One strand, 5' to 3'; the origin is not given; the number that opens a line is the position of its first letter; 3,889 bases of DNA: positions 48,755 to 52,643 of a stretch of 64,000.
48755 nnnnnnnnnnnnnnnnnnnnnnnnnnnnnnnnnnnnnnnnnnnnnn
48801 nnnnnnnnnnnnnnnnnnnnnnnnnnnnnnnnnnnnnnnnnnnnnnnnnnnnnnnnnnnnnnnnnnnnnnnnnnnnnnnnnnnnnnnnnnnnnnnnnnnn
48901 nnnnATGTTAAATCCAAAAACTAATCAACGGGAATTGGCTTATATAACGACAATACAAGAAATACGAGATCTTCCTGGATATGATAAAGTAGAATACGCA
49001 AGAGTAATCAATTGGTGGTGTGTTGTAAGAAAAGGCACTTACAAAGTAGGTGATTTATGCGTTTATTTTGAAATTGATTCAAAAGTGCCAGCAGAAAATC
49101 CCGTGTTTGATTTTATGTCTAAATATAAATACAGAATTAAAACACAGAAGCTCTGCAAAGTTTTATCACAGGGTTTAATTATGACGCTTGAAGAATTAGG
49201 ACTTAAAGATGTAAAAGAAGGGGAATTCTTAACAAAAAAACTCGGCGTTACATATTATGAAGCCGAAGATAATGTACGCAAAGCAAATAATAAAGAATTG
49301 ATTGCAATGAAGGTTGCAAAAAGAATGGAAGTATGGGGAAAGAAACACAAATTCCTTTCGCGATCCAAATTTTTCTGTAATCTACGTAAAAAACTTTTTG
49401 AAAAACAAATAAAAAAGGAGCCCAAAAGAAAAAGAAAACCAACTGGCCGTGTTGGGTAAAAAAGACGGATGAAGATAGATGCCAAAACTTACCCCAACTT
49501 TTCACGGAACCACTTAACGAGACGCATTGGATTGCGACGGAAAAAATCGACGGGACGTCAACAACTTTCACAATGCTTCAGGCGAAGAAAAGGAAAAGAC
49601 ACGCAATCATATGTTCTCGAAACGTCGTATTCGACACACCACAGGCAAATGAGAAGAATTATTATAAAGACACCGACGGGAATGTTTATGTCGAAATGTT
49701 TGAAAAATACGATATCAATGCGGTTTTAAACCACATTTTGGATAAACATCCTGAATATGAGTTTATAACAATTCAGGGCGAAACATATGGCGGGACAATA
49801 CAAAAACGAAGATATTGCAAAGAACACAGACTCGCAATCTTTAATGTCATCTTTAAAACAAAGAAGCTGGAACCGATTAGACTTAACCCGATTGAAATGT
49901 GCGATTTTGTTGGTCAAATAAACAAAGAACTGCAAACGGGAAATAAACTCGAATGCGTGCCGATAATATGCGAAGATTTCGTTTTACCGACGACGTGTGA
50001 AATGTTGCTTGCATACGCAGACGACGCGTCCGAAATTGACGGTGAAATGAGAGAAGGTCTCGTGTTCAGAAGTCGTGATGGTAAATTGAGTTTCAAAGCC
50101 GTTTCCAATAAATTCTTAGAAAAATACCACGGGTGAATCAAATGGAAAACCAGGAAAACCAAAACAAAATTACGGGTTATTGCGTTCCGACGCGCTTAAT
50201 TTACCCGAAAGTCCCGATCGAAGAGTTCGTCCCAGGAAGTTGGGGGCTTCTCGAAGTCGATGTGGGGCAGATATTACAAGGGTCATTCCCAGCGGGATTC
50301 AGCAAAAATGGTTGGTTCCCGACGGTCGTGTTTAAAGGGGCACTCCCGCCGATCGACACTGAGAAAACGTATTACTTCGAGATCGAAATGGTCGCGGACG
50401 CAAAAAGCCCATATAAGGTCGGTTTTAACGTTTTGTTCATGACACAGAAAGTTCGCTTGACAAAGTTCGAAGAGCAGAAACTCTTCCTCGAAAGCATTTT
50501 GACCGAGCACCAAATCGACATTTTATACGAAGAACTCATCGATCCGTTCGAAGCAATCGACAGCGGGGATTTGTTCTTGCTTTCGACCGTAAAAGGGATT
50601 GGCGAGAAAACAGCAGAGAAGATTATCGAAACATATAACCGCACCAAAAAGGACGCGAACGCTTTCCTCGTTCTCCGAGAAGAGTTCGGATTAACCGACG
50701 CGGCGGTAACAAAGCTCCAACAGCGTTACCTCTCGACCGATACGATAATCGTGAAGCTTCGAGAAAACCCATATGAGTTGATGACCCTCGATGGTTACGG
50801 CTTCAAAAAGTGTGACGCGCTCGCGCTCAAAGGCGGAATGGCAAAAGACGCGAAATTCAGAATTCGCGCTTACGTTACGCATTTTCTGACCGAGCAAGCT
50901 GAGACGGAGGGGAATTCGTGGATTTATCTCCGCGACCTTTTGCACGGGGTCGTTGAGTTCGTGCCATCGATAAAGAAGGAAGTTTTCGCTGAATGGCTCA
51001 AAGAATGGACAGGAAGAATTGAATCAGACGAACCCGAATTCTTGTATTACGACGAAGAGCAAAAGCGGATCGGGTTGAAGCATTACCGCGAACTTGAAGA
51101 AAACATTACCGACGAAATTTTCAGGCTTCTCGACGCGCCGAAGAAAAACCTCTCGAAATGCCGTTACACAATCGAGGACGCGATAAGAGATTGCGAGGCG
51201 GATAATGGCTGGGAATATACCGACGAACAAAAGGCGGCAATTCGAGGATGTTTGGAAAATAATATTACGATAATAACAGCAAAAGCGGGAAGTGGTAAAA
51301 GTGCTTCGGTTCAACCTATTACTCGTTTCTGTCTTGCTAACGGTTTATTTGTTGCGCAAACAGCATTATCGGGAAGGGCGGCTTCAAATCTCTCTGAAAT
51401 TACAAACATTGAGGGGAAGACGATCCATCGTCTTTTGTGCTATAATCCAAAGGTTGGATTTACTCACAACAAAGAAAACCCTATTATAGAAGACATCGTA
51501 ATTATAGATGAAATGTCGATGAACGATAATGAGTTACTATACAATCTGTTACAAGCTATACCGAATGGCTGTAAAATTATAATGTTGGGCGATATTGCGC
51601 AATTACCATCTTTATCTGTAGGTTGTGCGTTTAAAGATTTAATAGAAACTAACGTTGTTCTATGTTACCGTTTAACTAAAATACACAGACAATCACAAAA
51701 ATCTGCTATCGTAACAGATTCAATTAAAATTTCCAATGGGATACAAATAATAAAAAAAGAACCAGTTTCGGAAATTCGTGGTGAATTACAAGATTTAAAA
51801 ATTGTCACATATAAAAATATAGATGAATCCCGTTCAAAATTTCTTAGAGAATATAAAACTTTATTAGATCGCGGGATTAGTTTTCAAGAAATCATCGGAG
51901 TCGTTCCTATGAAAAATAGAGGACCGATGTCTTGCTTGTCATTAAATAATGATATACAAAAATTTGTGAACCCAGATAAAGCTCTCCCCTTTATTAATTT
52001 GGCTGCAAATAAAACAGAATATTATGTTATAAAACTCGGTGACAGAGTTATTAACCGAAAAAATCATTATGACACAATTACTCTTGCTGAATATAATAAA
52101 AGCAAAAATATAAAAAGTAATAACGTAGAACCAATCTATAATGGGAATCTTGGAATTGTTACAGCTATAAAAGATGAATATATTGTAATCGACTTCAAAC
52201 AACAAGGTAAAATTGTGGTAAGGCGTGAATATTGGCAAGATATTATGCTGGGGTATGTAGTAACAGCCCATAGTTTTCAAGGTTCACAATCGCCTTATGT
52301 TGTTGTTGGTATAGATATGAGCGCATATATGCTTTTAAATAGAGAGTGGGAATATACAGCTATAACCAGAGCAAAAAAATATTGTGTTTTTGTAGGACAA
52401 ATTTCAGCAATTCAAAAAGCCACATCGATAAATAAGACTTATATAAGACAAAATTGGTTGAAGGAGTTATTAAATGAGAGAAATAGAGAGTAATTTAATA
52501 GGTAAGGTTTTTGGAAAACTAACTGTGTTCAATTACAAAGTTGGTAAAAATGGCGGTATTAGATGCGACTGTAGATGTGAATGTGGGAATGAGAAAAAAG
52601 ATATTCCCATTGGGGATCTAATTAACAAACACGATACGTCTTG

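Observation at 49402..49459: RNA ligase is split by a -1 frame change exactly at a dnaX-type A_AAA_AAG slippery heptamer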

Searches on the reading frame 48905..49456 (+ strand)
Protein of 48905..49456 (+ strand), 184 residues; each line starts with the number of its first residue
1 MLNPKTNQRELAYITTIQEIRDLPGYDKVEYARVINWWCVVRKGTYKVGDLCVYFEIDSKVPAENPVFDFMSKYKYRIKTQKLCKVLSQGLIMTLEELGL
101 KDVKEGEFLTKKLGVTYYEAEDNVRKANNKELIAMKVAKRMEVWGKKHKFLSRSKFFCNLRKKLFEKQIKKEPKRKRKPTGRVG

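Call 15: find_homologous_proteins(query=window:48905-49456:+, max_evalue=1e-10)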
Query seq(184 aa) (184 aa): 28 proteins with E <= 1e-10 among 105 candidates.
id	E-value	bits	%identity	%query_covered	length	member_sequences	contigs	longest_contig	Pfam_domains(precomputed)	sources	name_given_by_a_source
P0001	4.3e-118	410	100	100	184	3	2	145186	PF21189.4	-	-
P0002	2.3e-70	254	71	91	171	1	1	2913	PF21189.4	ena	-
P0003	3.8e-54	201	62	91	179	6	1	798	PF21189.4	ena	-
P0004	2.4e-53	199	62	92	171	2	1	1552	PF21189.4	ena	-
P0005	4.9e-53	198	59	91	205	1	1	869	PF21189.4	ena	-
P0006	6.2e-53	197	59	90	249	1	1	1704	PF21189.4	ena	-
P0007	3.6e-51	192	60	86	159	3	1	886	PF21189.4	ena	-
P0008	2.1e-47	179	62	74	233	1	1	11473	PF21189.4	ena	-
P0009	1.4e-45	173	59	91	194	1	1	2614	PF21189.4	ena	-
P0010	1.7e-39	154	59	70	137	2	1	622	PF21189.4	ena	-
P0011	2.4e-39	153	55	74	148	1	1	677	PF21189.4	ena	-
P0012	3.6e-39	153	55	71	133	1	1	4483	PF21189.4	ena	-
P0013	1.7e-38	150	51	71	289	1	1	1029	PF21189.4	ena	-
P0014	1.4e-37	147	55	72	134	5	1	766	PF21189.4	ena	-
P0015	7.3e-36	142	57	74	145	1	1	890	PF21189.4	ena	-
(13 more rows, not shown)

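Call 17: list_cluster_members(proteins=[P0001])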
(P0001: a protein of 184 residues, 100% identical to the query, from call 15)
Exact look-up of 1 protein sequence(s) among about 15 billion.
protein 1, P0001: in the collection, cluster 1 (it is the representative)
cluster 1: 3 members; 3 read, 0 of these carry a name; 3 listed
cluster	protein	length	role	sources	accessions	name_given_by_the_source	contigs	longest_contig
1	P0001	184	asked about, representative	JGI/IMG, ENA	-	-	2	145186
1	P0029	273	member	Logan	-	-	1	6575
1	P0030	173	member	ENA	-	-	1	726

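Call 19: find_encoding_contigs(protein=P0001, flank=3000, max_places=6)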
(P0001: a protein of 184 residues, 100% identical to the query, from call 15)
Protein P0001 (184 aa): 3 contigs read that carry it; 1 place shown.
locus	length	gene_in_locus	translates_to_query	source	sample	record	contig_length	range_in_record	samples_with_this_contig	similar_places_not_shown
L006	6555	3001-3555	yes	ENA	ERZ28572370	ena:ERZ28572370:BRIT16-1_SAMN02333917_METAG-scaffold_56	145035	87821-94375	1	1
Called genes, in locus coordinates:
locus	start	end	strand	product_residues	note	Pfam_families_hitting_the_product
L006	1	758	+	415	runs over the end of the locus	PF14239:RRXRR, PF01844:HNH, PF13391:HNH_2 (faint), PF14279:HNH_5 (weak)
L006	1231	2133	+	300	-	PF13671:AAA_33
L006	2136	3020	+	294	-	PF01541:GIY-YIG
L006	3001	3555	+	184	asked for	PF21189:PHA02142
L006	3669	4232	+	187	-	PF09414:RNA_ligase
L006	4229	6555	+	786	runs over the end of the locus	PF14490:HHH_RecD2, PF13245:AAA_19, PF13604:AAA_30, PF01443:Viral_helicase1 (faint), PF18335:SH3_13 (weak), PF13538:UvrD_C_2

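Call 20: find_encoding_contigs(protein=P0029, flank=5000, max_places=6)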
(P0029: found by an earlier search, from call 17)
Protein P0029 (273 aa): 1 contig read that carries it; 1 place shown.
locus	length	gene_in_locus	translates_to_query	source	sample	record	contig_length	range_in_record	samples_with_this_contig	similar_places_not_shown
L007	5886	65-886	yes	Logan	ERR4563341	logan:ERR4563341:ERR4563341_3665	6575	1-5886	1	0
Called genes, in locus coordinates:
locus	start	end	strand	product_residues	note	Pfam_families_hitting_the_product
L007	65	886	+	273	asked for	PF21189:PHA02142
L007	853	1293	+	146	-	PF09414:RNA_ligase (weak)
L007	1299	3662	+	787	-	PF14490:HHH_RecD2, PF13245:AAA_19, PF13604:AAA_30, PF01443:Viral_helicase1 (faint), PF18335:SH3_13, PF13538:UvrD_C_2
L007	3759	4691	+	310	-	-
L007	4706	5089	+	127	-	-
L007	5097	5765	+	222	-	PF01764:Lipase_3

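Call 21: find_encoding_contigs(protein=P0030, flank=3000, max_places=4)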
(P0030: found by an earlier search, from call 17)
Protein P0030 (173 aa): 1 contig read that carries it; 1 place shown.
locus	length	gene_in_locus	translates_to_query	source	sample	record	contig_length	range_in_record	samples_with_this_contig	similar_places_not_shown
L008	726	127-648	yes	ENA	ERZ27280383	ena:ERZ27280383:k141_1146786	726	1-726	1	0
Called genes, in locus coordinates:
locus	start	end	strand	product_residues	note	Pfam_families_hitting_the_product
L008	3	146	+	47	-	?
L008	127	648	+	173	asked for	PF21189:PHA02142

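Call 22: find_encoding_contigs(protein=P0002, flank=3000, max_places=4)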
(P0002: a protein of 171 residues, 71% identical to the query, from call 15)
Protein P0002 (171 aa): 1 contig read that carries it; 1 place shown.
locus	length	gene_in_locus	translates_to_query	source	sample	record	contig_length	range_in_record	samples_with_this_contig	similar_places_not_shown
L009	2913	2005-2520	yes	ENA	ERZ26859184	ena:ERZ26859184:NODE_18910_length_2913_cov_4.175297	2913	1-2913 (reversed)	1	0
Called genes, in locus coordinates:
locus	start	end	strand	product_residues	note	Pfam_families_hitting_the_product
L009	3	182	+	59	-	?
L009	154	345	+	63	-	-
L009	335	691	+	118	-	-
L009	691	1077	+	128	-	-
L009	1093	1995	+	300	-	PF13671:AAA_33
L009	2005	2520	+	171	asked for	PF21189:PHA02142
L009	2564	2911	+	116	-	?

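Call 41: find_encoding_contigs(protein=P0004, flank=2000, max_places=4)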
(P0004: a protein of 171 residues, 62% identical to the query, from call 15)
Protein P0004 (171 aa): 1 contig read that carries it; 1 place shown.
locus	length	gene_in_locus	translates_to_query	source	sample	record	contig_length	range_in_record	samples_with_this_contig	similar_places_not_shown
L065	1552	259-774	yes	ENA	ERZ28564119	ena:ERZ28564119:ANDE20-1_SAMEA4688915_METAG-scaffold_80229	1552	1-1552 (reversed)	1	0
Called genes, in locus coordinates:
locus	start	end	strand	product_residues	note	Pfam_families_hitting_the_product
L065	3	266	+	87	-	?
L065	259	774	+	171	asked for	PF21189:PHA02142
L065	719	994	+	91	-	-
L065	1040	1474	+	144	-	PF09414:RNA_ligase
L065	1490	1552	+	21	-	?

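Call 42: find_encoding_contigs(protein=P0003, flank=2000, max_places=4)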
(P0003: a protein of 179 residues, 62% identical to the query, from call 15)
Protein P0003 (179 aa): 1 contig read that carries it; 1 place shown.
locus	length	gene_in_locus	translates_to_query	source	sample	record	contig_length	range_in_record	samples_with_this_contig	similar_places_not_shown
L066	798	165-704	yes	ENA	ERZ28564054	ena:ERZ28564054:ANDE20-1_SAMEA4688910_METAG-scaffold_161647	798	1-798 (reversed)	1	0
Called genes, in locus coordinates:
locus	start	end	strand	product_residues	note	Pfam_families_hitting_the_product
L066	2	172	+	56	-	?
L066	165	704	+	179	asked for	PF21189:PHA02142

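Call 43: find_encoding_contigs(protein=P0007, flank=2000, max_places=4)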
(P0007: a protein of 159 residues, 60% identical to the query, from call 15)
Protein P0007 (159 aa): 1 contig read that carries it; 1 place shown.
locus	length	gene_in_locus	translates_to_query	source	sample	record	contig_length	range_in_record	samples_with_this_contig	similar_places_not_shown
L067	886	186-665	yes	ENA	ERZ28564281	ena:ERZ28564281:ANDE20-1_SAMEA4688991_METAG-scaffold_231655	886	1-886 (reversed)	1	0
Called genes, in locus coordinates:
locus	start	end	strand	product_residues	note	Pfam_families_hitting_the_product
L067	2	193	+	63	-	?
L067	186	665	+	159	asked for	PF21189:PHA02142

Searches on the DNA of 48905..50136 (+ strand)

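Call 8: search_dna_similar(query=window:48905-50136:+, collection=phages, mode=distant, max_rows=30)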
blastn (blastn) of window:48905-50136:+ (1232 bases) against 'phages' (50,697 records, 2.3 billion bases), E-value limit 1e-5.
No match.

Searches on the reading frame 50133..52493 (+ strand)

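Call 35: search_protein_families(library=pfam, proteins=[window:50133-52493:+], max_evalue=0.001)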
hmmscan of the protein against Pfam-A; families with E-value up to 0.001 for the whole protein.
window:50133-52493:+ (786 aa): 7 families
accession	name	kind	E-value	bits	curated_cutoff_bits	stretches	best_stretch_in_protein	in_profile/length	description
PF13604.12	AAA_30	-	1.4e-30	106.9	27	1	362-536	2-171/191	AAA domain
PF13245.12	AAA_19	-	7.8e-29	101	25.1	1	366-494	1-132/134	AAA domain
PF14490.11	HHH_RecD2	-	9.7e-17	61.1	27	1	179-262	9-91/92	ATP-dependent RecD2 DNA helicase HHH domain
PF13538.12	UvrD_C_2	-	1.7e-12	47.4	27.4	1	707-754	2-52/52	UvrD-like helicase C-terminal domain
PF01443.25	Viral_helicase1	-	1.2e-07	32.2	21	0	380-495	2-101/228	Viral superfamily 1 RNA helicase core domain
PF18335.7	SH3_13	-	3.3e-07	30.4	41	1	604-688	1-65/65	ATP-dependent RecD-like DNA helicase SH3 domain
PF14520.12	HHH_5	-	0.0003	21.7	27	0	132-166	19-53/57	Helix-hairpin-helix domain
